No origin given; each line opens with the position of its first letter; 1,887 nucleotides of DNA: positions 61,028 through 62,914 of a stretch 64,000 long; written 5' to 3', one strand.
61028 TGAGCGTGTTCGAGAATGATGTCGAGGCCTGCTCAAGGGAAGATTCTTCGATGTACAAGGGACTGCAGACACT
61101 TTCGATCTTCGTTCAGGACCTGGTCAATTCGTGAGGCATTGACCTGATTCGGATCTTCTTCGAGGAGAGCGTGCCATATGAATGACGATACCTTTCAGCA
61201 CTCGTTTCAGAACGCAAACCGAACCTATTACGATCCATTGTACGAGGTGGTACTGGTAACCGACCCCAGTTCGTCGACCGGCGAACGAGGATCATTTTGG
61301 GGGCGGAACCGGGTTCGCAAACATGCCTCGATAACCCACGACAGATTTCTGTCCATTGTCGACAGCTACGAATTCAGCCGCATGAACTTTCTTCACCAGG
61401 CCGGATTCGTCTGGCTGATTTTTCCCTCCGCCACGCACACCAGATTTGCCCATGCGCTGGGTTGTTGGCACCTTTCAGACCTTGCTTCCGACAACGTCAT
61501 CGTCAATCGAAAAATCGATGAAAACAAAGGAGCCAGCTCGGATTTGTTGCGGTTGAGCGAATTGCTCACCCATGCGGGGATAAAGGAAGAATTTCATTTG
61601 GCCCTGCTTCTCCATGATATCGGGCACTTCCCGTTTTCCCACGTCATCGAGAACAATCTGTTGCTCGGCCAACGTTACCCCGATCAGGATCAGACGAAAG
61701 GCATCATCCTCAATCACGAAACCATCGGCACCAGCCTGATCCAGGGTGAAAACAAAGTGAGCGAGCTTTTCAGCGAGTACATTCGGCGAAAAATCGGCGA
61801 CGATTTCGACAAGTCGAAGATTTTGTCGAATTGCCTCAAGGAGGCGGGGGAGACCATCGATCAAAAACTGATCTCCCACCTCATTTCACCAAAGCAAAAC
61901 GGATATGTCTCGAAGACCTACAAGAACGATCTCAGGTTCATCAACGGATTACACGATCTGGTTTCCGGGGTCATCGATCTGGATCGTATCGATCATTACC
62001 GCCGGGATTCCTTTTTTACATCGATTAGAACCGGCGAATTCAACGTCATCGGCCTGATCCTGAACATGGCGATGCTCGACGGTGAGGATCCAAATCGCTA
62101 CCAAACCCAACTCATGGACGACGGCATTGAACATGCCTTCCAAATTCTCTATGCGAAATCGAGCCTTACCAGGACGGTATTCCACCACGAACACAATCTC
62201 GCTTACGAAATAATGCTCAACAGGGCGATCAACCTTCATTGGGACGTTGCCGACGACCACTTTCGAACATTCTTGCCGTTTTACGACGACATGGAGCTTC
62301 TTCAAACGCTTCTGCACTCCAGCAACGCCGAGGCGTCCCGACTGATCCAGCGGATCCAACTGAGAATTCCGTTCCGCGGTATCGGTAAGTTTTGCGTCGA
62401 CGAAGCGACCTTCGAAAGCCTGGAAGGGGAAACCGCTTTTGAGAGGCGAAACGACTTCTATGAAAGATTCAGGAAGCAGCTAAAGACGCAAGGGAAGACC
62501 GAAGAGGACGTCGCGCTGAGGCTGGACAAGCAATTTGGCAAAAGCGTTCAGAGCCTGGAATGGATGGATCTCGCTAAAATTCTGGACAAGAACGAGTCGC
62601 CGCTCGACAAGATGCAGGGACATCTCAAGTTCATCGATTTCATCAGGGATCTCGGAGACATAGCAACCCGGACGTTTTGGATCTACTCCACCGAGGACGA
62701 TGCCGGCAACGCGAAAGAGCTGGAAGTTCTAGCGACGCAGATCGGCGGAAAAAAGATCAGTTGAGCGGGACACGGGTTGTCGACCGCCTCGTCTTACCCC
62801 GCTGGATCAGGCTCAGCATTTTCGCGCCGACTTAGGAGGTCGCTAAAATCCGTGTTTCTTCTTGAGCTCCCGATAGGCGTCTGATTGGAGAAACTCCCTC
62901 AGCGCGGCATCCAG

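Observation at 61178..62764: SAMHD1/Dgt-like HD dNTPase (528 aa) with a diverged C-terminal half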

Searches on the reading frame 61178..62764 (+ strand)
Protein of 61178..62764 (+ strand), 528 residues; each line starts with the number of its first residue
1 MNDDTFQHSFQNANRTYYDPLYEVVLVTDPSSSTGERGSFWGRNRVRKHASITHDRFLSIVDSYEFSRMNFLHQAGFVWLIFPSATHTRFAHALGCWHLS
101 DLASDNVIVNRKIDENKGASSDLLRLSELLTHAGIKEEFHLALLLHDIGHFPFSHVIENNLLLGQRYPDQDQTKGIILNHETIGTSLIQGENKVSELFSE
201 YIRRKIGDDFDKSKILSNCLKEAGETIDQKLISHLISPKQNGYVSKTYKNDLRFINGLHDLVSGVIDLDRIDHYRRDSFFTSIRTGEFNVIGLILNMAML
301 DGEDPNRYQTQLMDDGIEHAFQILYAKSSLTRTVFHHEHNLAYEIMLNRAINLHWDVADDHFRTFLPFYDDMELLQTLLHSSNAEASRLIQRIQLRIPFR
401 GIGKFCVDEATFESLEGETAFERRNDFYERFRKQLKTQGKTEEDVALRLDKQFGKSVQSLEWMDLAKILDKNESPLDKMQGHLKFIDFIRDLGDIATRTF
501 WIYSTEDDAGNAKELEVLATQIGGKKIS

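Call 3: search_protein_families(library=pfam, proteins=[window:61178-62764:+], max_evalue=0.1)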
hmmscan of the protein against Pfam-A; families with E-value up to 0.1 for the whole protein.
window:61178-62764:+ (528 aa): 2 families
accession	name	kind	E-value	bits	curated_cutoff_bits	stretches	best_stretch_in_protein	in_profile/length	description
PF01966.28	HD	-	2.5e-07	31.4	22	1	137-207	25-87/116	HD domain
PF19276.4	HD_assoc_2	-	0.00028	20.8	23.1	1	312-396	19-101/222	HD associated region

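Call 4: search_protein_families(library=padloc, proteins=[window:61178-62764:+], max_evalue=0.1)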
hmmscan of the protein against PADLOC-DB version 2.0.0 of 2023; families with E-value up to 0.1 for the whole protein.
window:61178-62764:+ (528 aa): 0 families

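Call 5: search_protein_families(library=ncbifam, proteins=[window:61178-62764:+], max_evalue=0.1)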
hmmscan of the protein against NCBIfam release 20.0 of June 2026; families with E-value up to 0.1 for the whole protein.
window:61178-62764:+ (528 aa): 3 families
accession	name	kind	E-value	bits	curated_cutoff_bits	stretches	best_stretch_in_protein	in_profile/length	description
TIGR01353.1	dGTP_triPase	subfamily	0.0013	18.4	152.35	0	141-160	77-96/389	dGTP triphosphohydrolase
NF002205.0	PRK01096.1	equivalog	0.037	13.1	439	0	127-159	91-123/444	deoxyguanosinetriphosphate triphosphohydrolase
TIGR03276.1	Phn-HD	hypoth_equivalog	0.06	12.9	214.6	0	128-152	35-59/179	phosphonate degradation HD-domain oxygenase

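Call 6: search_solved_structures(query=window:61178-62764:+, max_evalue=10, show_alignments=3)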
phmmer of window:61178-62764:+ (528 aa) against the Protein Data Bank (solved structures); distinct sequences matched with E-value up to 10: 30.
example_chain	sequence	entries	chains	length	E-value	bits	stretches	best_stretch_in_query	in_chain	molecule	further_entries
2q14_A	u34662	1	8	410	4.6e-18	68.4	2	256-351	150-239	Phosphohydrolase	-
2hek_A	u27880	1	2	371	2.7e-16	62.6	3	58-110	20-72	Hypothetical protein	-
5ao1_A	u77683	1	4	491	3.4e-09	39.2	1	53-162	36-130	DEOXYNUCLEOSIDE TRIPHOSPHATE TRIPHOSPHOHYDROLASE SAMHD1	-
3u1n_A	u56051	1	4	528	4.4e-09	38.8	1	53-162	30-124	SAM domain and HD domain-containing protein 1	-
6u6z_A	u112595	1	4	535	4.4e-09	38.8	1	53-162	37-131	Deoxynucleoside triphosphate triphosphohydrolase SAMHD1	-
8gb1_A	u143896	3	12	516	4.4e-09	38.8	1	53-162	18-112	Deoxynucleoside triphosphate triphosphohydrolase SAMHD1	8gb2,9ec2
6txc_A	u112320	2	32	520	4.6e-09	38.7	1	53-162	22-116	Deoxynucleoside triphosphate triphosphohydrolase SAMHD1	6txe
5ao0_A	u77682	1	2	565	5e-09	38.6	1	53-162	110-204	DEOXYNUCLEOSIDE TRIPHOSPHATE TRIPHOSPHOHYDROLASE SAMHD1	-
5ao3_A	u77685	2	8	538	5.1e-09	38.6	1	53-162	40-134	DEOXYNUCLEOSIDE TRIPHOSPHATE TRIPHOSPHOHYDROLASE SAMHD1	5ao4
4bzc_A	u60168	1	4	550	5.1e-09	38.6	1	53-162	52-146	DEOXYNUCLEOSIDE TRIPHOSPHATE TRIPHOSPHOHYDROLASE SAMHD1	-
4q7h_A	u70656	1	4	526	5.7e-09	38.4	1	53-162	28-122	Deoxynucleoside triphosphate triphosphohydrolase SAMHD1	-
4mz7_A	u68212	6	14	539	6.2e-09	38.3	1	53-162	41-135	Deoxynucleoside triphosphate triphosphohydrolase SAMHD1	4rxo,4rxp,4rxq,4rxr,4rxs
7ujn_A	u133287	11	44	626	7.1e-09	38.1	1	53-162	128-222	Deoxynucleoside triphosphate triphosphohydrolase SAMHD1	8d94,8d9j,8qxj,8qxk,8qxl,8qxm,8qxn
6tx0_A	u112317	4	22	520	2.3e-08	36.4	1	53-162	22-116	Deoxynucleoside triphosphate triphosphohydrolase SAMHD1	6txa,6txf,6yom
5ao2_A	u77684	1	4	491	2.4e-08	36.3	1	53-162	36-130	DEOXYNUCLEOSIDE TRIPHOSPHATE TRIPHOSPHOHYDROLASE SAMHD1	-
9mr6_A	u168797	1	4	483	2.6e-07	33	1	57-173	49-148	HD domain-containing protein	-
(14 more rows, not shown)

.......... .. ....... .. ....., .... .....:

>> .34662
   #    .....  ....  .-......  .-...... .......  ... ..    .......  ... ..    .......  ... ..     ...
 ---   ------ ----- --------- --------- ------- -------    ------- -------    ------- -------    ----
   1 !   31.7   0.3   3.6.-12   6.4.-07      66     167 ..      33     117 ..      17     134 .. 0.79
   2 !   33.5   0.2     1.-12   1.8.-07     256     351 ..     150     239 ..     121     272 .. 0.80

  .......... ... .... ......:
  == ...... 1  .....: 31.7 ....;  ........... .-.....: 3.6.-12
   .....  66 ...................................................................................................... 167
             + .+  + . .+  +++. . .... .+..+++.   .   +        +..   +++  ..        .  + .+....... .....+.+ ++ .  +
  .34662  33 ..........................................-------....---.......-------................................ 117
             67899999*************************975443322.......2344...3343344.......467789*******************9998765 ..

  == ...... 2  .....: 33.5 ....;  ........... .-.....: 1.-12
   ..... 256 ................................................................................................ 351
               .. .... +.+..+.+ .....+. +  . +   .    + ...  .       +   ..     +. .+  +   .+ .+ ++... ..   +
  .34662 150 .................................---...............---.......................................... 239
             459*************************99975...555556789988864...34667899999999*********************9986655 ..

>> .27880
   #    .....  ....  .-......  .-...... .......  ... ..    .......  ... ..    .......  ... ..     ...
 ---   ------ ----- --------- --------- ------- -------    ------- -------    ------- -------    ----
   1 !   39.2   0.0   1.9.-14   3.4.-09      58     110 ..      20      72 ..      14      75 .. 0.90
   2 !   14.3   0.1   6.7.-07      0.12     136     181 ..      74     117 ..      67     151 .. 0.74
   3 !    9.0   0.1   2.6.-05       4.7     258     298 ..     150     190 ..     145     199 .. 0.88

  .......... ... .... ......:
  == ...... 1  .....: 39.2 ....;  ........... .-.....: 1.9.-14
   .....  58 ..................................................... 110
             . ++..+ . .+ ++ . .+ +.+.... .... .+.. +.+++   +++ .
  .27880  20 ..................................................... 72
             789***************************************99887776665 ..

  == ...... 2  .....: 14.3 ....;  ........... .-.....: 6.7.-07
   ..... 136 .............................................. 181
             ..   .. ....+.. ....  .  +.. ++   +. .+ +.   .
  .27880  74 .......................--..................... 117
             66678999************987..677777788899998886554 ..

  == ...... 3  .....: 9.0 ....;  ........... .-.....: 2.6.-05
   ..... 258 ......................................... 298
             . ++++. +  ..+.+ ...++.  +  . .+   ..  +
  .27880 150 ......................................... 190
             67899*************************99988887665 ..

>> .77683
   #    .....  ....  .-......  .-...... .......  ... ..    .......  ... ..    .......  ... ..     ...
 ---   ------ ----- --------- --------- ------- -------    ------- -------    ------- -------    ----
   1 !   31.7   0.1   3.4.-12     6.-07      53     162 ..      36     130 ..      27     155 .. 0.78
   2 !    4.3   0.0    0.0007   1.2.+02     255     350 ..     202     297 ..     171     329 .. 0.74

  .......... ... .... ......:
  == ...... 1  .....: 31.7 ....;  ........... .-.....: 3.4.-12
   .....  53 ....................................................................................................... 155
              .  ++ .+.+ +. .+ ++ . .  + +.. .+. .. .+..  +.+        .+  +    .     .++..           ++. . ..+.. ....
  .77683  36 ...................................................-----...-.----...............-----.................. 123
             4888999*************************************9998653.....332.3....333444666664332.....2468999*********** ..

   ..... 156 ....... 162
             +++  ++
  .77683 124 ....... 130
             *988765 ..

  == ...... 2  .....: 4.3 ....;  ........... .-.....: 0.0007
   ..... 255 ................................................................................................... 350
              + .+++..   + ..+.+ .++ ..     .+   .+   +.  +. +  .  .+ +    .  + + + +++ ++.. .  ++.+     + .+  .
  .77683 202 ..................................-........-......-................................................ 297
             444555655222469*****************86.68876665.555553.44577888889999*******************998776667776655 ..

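Call 7: find_homologous_proteins(query=window:61178-62764:+)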
Query window:61178-62764:+ (528 aa): 1168 proteins with E <= 0.001 among 8000 candidates; the best 120 are listed.
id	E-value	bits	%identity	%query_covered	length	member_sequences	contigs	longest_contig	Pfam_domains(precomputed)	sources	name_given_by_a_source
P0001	0.0e+0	1204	100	100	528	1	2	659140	PF01966.29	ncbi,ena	-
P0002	3.3e-150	519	48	98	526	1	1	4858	PF01966.29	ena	-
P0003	2.9e-147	510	48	96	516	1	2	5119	-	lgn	-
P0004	9.7e-138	478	46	94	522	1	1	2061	PF01966.29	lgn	-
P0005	8.0e-136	472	46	94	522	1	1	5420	PF01966.29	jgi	jgi:HD superfamily phosphohydrolase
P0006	1.3e-135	471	45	97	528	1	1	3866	PF01966.29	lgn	-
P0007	1.7e-124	434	44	92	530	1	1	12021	PF01966.29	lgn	-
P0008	2.5e-123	431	43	94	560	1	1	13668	PF01966.29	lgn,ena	-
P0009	5.8e-111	390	46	80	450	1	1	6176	PF01966.29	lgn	-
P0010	1.0e-78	283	34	95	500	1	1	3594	-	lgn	-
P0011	1.1e-76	277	34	96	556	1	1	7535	-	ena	-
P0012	1.5e-71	260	34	94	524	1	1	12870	PF01966.29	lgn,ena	-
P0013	3.8e-63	232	37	77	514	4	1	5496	PF01966.29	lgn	-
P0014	2.7e-62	229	32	97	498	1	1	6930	PF01966.29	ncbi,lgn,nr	ncbi:MAG: uncharacterized protein QG657_2461 [Acidobacteriota bacterium]|nr:uncharacterized protein 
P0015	1.7e-61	227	35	91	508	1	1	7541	PF01966.29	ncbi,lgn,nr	ncbi:MAG: HD domain-containing protein [Bacteroidetes bacterium]|nr:HD domain-containing protein [Ba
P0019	2.3e-59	220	35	82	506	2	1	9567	PF01966.29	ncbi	-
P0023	2.6e-58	216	32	96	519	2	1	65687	PF01966.29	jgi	jgi:HD superfamily phosphohydrolase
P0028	4.6e-56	209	32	94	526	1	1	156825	-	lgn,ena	-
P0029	9.0e-56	208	31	95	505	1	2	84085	PF01966.29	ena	-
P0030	2.2e-55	206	30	96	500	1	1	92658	PF01966.29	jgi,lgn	jgi:HD superfamily phosphohydrolase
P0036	5.0e-53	199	31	90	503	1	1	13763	PF01966.29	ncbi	-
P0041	1.6e-51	194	32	93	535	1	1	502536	PF01966.29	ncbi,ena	-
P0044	1.9e-50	190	31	97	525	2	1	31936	-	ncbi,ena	-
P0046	3.0e-50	190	31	86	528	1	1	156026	-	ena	-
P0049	8.2e-50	188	30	96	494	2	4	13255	-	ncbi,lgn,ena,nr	ncbi:MAG: hypothetical protein KKI12_02960 [Proteobacteria bacterium]|nr:hypothetical protein [Pseud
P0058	4.8e-44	169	31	81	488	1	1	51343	-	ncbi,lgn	-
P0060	9.9e-44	168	31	74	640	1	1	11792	-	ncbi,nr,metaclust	ncbi:metal-dependent phosphohydrolase HD sub domain protein [Candidatus Magnetoovum chiemensis]|nr:m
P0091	1.2e-36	145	30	85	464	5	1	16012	PF01966.29,PF19276.5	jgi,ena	-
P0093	5.0e-36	143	30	84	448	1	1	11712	PF19276.5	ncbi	-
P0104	1.4e-20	92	27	60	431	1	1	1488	PF01966.29,PF19276.5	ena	-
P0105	5.0e-20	90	26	57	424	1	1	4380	PF01966.29,PF19276.5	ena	-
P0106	5.9e-20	90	28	66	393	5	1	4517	PF01966.29,PF19276.5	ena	-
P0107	6.7e-20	89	28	56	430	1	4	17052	PF01966.29,PF19276.5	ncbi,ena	-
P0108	9.3e-20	89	28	57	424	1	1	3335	PF01966.29,PF19276.5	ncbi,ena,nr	ncbi:MAG TPA: HD domain-containing protein [Gemmatimonadaceae bacterium]|nr:HD domain-containing pro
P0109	9.4e-20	89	28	57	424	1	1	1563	PF01966.29,PF19276.5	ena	-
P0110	9.4e-20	89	28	57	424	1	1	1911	PF01966.29,PF19276.5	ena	-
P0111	9.4e-20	89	28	57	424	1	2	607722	PF01966.29,PF19276.5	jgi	jgi:HD superfamily phosphohydrolase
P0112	9.4e-20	89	28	57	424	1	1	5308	PF01966.29,PF19276.5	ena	-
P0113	9.5e-20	89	28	57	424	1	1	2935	PF01966.29,PF19276.5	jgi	-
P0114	1.0e-19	89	26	65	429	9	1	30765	PF01966.29,PF19276.5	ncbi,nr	ncbi:MAG: HD domain-containing protein [Gemmatimonadota bacterium]|nr:HD domain-containing protein [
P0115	1.0e-19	89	28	57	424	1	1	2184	PF01966.29,PF19276.5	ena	-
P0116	1.1e-19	89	28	57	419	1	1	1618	PF01966.29,PF19276.5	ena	-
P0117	1.5e-19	88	27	57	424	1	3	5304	PF01966.29,PF19276.5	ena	-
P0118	1.9e-19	88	28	56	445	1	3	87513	PF19276.5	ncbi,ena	-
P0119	2.2e-19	88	27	57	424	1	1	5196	PF01966.29,PF19276.5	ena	-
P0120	2.4e-19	88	27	57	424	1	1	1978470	PF01966.29,PF19276.5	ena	-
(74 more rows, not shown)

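Call 11: find_related_loci(query=A1, collection=genome_contigs, flank=8000)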
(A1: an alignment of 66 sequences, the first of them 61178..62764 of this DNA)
Query A1 (528 aa) in genome_contigs; peptide patterns used: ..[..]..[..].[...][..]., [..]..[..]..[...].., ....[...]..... (x = any residue, [..] = any of these).
600 stretches matched a pattern (row limit reached: there are more); 595 encode a relative of the query (tblastn E <= 1e-3); the best 80 are kept; 80 distinct loci.
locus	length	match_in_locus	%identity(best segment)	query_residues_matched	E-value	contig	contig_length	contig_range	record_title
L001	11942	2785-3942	30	17-399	1e-48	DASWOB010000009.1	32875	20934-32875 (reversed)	MAG TPA_asm: Thermoanaerobaculia bacterium isolate SMAG_U3429 k141_423073, whole genome shotgun sequence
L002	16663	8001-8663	31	57-351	1e-24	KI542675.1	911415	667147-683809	MAG: Thermoplasmatales archaeon E-plasma genomic scaffold AMDU2_EPLS00003, whole genome shotgun sequence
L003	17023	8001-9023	26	60-473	1e-24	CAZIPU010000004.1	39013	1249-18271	MAG TPA_asm: uncultured Syntrophales bacterium isolate binchicken_co20_416 genome assembly, contig: NODE_2293_length_390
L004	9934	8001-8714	27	20-351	1e-22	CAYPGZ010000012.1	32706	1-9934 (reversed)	MAG TPA_asm: uncultured Flavobacteriaceae bacterium isolate SRP187154_co1_297 genome assembly, contig: NODE_1213_length_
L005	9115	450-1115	25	60-353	4e-22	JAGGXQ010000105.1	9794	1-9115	MAG: Thaumarchaeota archaeon isolate AUK156 PB_MBMC_110_c_000000000118, whole genome shotgun sequence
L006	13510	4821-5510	27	51-359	2e-21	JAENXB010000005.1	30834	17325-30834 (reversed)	MAG: Flavobacteriaceae bacterium isolate 5_8_m_bin19 k141_249101_length_30834_cov_198.6942, whole genome shotgun sequenc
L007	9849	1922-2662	28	57-350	4e-21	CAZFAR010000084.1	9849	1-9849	MAG TPA_asm: uncultured Thermococci archaeon isolate binchicken_co383_170 genome assembly, contig: NODE_2495_length_9849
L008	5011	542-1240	28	58-353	5e-21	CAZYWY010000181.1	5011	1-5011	MAG TPA_asm: uncultured Pirellulales bacterium isolate SRP214966_co4_474 genome assembly, contig: NODE_25566_length_5011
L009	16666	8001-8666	27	51-351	6e-21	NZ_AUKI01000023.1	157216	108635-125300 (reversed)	Salinimicrobium terrae DSM 17865 H148DRAFT_scaffold00008.8_C, whole genome shotgun sequence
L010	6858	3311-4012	29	51-351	8e-21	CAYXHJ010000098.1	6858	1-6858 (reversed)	MAG TPA_asm: uncultured Owenweeksia sp. isolate SRP278252_co1_581 genome assembly, contig: NODE_21195_length_6858_cov_3.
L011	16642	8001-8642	27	59-351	2e-20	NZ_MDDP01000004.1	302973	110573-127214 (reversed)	Cellulophaga omnivescoria strain W5C W5C2.fa4, whole genome shotgun sequence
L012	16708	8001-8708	27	51-365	2e-20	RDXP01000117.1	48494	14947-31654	MAG: Sphingobacteriales bacterium isolate PH2015_11S_37_14 PH2015_11S_scaffold_44, whole genome shotgun sequence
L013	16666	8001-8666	27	51-351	2e-20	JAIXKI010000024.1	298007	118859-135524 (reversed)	MAG: Chitinophagales bacterium isolate UW1SPNA008 one-stage_bin008_NODE_55, whole genome shotgun sequence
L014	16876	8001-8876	26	58-396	3e-20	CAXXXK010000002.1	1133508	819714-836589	MAG: Nitrosopumilaceae archaeon isolate 4b386b16-8405-44da-8ebe-161c79b4820c genome assembly, contig: contig_2, whole ge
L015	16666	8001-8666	27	51-351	3e-20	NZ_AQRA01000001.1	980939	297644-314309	Aquimarina atlantica strain 22II-S11-z7 contig1, whole genome shotgun sequence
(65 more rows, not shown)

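Call 13: find_encoding_contigs(protein=P0008, flank=8000, max_places=2)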
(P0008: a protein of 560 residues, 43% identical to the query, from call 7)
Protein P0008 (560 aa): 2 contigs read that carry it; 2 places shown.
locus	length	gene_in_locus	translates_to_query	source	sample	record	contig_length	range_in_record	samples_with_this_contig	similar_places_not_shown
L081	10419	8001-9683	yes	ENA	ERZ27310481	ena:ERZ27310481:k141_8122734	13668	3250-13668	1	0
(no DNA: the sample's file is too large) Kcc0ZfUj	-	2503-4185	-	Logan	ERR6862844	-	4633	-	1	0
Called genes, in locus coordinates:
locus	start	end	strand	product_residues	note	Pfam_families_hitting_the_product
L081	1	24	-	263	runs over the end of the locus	-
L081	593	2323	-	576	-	PF01555:N6_N4_Mtase, PF04471:Mrr_cat (weak), PF22722:NA-iREase1 (weak)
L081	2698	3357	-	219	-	PF00578:AhpC-TSA, PF08534:Redoxin, PF10417:1-cysPrx_C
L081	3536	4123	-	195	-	-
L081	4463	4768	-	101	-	-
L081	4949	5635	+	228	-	-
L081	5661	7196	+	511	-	-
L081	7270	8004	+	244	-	-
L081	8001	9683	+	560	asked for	PF01966:HD (weak)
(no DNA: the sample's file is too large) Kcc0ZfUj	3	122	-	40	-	?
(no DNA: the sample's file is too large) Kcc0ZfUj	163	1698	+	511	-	-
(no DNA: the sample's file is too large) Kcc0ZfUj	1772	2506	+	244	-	-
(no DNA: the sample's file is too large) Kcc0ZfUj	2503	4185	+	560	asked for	PF01966:HD (weak)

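Call 14: find_encoding_contigs(protein=P0007, flank=8000, max_places=2)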
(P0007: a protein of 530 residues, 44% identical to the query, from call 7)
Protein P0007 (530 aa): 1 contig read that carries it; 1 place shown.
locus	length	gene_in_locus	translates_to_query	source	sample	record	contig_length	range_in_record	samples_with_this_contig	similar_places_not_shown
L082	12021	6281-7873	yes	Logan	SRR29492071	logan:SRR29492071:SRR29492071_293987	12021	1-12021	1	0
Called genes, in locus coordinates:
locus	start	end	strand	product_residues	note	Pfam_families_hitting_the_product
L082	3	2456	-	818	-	?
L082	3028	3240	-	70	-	-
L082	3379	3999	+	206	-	-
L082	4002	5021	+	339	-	-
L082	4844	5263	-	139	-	-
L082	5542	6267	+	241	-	-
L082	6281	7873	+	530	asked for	PF01966:HD (faint)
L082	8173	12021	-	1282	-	?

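Call 15: find_encoding_contigs(protein=P0012, flank=8000, max_places=2)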
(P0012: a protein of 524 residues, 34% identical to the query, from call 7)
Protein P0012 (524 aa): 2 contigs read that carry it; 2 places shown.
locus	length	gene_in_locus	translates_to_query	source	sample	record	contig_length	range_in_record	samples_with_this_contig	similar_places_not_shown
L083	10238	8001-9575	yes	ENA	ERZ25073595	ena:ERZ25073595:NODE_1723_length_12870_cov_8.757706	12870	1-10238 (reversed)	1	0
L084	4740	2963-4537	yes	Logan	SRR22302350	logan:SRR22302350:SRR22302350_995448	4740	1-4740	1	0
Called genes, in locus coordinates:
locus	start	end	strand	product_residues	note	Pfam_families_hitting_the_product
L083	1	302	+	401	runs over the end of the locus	-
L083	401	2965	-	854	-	PF04851:ResIII, PF00270:DEAD, PF27159:HI_1054_N, PF27365:HI_1054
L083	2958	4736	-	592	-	PF12564:TypeIII_RM_meth, PF01555:N6_N4_Mtase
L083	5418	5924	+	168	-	-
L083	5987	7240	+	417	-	-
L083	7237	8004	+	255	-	PF01656:CbiA (weak), PF10609:ParA, PF13614:AAA_31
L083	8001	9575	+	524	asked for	PF01966:HD (faint)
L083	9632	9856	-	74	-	-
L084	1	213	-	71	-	?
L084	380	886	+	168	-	-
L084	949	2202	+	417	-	-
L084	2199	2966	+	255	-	PF01656:CbiA (weak), PF10609:ParA, PF13614:AAA_31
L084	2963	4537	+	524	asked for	PF01966:HD (faint)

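Call 17: find_encoding_contigs(protein=P0023, flank=8000, max_places=1)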
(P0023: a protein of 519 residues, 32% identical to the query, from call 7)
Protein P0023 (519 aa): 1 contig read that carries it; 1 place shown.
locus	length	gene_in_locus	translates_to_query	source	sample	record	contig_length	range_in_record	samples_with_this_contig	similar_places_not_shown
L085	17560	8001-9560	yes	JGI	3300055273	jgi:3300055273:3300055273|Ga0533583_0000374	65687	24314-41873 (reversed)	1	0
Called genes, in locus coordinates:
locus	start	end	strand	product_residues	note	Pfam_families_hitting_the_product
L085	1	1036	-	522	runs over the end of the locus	-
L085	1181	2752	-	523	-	PF13271:DUF4062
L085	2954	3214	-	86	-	PF13560:HTH_31, PF01381:HTH_3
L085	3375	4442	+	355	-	PF12870:DUF4878 (faint)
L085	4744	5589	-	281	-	PF03171:2OG-FeII_Oxy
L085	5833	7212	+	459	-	-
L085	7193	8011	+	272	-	PF10609:ParA, PF01656:CbiA (weak), PF13614:AAA_31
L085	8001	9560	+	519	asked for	PF01966:HD (weak)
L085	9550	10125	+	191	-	PF03692:CxxCxxCC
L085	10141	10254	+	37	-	-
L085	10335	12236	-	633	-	PF13551:HTH_29 (weak)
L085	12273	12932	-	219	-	PF08722:Tn7_TnsA-like_N, PF08721:Tn7_Tnp_TnsA_C (weak)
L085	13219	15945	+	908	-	PF13567:DUF4131, PF03772:Competence, PF00753:Lactamase_B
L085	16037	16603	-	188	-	PF05995:CDO_I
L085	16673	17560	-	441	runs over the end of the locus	PF13660:DUF4147, PF05161:MOFRL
